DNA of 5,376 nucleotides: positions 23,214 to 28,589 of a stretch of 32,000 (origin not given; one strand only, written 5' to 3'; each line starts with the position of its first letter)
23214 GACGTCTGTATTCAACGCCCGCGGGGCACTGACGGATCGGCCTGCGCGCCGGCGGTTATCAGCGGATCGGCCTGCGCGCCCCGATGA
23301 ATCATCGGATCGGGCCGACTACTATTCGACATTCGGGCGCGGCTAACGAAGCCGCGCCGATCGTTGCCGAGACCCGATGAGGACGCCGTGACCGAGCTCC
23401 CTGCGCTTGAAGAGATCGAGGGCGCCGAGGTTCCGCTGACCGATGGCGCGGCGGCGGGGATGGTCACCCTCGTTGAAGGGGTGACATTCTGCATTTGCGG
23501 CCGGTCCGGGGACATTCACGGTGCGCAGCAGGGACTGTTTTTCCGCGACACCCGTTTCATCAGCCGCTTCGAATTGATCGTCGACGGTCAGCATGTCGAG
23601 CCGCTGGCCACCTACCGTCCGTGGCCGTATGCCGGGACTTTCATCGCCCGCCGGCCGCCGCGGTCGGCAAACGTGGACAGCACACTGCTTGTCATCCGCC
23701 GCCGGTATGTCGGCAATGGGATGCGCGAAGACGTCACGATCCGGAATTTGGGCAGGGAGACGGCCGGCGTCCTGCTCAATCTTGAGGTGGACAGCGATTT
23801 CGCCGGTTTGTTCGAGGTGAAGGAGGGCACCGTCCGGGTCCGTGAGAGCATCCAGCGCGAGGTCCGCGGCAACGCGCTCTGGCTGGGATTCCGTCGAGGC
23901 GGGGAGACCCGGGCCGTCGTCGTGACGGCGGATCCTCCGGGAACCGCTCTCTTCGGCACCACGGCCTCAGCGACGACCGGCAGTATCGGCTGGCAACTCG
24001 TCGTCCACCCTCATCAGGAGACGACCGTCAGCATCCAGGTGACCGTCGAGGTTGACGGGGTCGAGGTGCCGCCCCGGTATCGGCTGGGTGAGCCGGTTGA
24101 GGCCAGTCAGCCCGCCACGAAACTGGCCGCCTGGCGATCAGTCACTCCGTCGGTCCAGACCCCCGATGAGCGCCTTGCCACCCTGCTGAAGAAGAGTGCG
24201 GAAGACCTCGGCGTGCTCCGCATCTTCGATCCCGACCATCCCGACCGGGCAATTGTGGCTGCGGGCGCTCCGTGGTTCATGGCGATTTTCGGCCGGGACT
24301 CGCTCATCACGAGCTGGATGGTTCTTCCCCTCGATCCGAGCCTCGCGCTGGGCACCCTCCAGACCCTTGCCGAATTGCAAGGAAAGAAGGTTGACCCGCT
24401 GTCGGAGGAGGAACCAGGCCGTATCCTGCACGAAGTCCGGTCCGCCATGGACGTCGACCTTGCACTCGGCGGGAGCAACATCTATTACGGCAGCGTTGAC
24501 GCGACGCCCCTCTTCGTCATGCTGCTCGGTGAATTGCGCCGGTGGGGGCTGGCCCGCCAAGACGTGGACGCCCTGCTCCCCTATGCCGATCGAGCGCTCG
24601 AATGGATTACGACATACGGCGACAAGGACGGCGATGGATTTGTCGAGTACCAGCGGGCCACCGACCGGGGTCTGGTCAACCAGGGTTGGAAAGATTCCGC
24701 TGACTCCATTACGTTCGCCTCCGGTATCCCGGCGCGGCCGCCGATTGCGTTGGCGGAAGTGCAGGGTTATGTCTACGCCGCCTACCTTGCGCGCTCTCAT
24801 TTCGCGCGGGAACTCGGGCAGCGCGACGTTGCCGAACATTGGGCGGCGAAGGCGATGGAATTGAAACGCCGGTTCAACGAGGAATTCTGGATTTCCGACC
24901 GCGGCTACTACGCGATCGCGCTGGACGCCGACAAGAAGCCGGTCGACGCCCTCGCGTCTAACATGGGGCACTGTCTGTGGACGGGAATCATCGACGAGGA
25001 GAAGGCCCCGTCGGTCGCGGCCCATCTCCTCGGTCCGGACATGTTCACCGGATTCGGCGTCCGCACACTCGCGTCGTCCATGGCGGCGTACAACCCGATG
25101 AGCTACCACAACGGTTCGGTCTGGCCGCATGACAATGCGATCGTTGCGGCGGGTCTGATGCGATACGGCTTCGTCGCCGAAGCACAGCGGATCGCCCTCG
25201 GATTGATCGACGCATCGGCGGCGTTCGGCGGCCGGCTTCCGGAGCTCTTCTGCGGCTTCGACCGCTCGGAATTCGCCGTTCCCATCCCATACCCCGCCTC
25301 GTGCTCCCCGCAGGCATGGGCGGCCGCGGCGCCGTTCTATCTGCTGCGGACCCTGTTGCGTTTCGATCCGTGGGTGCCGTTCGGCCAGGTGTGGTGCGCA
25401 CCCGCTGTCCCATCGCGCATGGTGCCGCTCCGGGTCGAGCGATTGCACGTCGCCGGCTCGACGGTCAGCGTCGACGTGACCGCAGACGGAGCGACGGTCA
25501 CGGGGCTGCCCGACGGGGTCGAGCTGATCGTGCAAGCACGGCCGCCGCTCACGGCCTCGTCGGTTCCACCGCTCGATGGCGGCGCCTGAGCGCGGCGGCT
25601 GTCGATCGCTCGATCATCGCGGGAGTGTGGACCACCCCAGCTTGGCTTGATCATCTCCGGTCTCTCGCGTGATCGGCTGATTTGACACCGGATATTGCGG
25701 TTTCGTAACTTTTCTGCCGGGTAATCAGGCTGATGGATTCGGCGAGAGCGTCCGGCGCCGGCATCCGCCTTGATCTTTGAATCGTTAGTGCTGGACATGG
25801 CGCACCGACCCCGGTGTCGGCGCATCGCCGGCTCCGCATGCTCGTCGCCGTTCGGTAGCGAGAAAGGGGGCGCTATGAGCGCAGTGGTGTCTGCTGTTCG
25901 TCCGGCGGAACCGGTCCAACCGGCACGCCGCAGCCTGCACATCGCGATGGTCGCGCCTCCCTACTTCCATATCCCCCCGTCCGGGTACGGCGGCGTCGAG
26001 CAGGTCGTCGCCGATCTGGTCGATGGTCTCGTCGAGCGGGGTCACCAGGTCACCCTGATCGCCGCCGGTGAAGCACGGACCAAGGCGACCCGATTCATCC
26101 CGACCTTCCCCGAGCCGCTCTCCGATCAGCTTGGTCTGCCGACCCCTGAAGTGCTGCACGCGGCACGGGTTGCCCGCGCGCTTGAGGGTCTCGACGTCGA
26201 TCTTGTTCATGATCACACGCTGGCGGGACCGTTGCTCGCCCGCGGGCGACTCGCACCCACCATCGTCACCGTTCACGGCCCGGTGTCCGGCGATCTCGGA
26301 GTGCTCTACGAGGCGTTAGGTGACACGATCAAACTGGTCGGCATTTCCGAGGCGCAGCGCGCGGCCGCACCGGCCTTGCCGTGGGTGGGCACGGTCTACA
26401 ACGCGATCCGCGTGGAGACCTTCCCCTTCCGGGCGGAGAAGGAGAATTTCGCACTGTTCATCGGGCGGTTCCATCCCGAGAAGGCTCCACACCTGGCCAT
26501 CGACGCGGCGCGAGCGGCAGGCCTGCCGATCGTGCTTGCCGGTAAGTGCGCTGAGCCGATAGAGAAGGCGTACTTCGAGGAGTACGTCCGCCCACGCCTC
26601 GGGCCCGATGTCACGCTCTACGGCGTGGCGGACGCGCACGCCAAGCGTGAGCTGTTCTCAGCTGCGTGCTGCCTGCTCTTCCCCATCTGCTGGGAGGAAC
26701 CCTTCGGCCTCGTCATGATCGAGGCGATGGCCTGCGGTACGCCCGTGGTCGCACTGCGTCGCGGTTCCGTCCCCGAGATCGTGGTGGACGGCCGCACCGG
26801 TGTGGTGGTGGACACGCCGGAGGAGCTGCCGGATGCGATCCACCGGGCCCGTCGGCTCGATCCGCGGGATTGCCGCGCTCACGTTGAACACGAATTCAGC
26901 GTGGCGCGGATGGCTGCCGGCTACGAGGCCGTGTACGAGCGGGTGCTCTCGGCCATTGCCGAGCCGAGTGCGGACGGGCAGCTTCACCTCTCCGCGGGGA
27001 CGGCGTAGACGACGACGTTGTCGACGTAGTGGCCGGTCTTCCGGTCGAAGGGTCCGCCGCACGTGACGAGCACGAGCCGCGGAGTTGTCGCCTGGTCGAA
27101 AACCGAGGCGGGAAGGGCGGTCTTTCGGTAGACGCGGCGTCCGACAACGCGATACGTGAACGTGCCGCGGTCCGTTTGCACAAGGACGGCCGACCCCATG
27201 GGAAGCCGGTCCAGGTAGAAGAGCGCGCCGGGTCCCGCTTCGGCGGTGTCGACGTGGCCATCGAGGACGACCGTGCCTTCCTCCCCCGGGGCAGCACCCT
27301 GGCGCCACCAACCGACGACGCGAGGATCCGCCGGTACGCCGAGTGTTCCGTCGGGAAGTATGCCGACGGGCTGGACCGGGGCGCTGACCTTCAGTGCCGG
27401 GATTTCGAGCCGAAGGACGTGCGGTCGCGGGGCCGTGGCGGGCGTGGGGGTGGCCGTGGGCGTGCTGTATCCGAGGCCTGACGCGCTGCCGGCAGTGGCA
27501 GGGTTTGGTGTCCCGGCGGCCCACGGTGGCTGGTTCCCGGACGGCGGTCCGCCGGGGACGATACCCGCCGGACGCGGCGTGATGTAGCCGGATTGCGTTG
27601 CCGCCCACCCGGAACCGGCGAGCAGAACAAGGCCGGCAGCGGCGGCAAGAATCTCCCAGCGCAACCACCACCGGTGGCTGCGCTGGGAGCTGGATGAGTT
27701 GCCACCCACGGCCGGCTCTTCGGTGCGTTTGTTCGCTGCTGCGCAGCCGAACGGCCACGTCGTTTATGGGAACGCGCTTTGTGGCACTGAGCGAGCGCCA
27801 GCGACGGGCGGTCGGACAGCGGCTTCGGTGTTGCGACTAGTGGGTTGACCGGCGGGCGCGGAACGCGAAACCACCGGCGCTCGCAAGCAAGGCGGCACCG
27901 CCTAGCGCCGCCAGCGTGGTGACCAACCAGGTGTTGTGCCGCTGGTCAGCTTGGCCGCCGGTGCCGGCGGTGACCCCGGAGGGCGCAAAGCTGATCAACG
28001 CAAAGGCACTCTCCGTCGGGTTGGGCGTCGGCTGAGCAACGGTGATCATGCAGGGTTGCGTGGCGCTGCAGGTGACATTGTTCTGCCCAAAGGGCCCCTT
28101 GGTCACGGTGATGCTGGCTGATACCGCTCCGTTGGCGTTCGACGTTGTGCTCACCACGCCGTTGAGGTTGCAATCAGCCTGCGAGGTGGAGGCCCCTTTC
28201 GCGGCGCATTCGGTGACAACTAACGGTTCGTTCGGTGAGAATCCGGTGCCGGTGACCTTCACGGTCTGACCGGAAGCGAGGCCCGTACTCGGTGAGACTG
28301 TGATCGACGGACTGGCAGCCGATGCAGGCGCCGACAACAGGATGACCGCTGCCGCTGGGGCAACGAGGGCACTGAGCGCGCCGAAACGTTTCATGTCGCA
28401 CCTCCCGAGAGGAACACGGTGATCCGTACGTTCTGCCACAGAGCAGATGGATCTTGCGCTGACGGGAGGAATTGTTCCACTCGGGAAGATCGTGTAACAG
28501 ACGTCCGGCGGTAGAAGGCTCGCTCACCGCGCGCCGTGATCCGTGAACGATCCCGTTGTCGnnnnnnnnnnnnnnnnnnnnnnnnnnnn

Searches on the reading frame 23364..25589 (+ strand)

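Call 24: search_protein_families(library=pfam, proteins=[window:23364-25589:+], max_evalue=0.001)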
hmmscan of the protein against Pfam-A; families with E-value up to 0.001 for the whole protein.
window:23364-25589:+ (741 aa): 4 families
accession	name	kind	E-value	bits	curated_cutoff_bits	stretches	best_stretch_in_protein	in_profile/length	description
PF14742.11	GDE_N_bis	-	5.6e-44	150.6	22.1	1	36-224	1-193/194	N-terminal domain of (some) glycogen debranching enzymes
PF22422.2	MGH1-like_GH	-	1.1e-16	61.8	27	1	459-613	168-323/356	Mannosylglycerate hydrolase MGH1-like glycoside hydrolase domain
PF06202.20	GDE_C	-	2.8e-08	33.5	21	1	441-655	144-363/367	Amylo-alpha-1,6-glucosidase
PF01204.24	Trehalase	-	0.00061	19.2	21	1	473-615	316-459/512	Trehalase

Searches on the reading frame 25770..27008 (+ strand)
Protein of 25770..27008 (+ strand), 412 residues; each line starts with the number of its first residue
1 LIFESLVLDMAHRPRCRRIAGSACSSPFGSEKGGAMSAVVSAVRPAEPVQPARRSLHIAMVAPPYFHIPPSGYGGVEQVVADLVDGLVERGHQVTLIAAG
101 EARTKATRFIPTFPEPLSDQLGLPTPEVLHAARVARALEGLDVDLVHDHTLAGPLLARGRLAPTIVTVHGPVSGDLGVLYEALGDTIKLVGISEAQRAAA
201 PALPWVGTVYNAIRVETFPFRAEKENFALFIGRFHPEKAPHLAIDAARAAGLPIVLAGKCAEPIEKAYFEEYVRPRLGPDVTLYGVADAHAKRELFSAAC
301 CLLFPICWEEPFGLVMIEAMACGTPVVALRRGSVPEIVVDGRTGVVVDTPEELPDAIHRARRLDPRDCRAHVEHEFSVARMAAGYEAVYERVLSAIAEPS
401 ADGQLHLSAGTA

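Call 24: search_protein_families(library=pfam, proteins=[window:25770-27008:+], max_evalue=0.001)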
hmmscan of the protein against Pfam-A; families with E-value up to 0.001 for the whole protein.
window:25770-27008:+ (412 aa): 6 families
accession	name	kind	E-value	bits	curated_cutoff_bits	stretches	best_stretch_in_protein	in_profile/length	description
PF00534.26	Glycos_transf_1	-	1.9e-24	86.6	26.4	1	222-359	12-154/172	Glycosyl transferases group 1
PF13692.12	Glyco_trans_1_4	-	1.8e-21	77.3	27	1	228-359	4-138/142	Glycosyl transferases group 1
PF13439.12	Glyco_transf_4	-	4.2e-15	56.6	28.5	1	73-173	1-108/170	Glycosyltransferase Family 4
PF13579.12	Glyco_trans_4_4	-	6.7e-10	40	29.7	1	74-181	1-103/158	Glycosyl transferase 4-like domain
PF13524.12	Glyco_trans_1_2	-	0.00015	22.2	25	1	317-372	68-122/144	Glycosyl transferase-like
PF20706.3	GT4-conflict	-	0.00044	19.8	26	0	292-328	276-310/385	Family 4 Glycosyltransferase in conflict systems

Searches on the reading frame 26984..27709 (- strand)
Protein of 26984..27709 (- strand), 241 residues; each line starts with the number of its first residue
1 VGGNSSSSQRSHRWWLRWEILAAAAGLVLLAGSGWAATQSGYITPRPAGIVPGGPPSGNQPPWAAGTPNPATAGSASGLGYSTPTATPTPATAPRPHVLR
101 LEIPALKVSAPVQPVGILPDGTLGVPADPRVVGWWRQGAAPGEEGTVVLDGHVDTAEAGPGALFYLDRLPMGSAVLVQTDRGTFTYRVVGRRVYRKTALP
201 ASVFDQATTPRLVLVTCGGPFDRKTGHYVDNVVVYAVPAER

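Call 24: search_protein_families(library=pfam, proteins=[window:26984-27709:-], max_evalue=0.001)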
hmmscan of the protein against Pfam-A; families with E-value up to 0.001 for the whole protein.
window:26984-27709:- (241 aa): 1 family
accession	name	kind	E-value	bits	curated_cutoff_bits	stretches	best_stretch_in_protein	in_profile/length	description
PF04203.18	Sortase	-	1.2e-22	80.4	26.6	1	101-238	1-124/125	Sortase domain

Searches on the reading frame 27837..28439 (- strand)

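Call 24: search_protein_families(library=pfam, proteins=[window:27837-28439:-], max_evalue=0.001)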
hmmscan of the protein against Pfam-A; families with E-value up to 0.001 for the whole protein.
window:27837-28439:- (200 aa): 1 family
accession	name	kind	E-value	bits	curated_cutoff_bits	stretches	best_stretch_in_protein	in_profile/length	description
PF00960.24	Neocarzinostat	-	1.1e-15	58.1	25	1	46-151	1-110/110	Neocarzinostatin family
